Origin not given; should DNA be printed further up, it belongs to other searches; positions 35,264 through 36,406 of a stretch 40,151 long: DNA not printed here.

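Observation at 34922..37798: Orphan ~958-aa toxin-like protein: a DUF4157 HExxH core between two different papain-like Cys/His domains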

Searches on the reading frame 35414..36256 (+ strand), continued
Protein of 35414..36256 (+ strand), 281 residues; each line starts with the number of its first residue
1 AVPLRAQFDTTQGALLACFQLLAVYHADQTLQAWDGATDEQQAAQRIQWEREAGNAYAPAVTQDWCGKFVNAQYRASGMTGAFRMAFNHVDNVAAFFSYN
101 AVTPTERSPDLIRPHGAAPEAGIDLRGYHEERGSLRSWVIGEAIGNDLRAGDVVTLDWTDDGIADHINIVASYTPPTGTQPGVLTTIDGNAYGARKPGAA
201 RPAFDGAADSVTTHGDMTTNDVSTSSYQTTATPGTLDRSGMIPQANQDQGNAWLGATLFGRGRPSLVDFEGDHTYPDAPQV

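Call 94: search_protein_families(library=phrogs, proteins=[window:35414-36256:+], max_evalue=0.01)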
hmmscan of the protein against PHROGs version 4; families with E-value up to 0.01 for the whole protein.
window:35414-36256:+ (281 aa): 2 families
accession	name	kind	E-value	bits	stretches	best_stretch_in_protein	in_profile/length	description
phrog_21825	-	lysis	5.9e-07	30.2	1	147-195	94-141/289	endolysin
phrog_21357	-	lysis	0.00054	20.4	0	149-194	91-131/225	endolysin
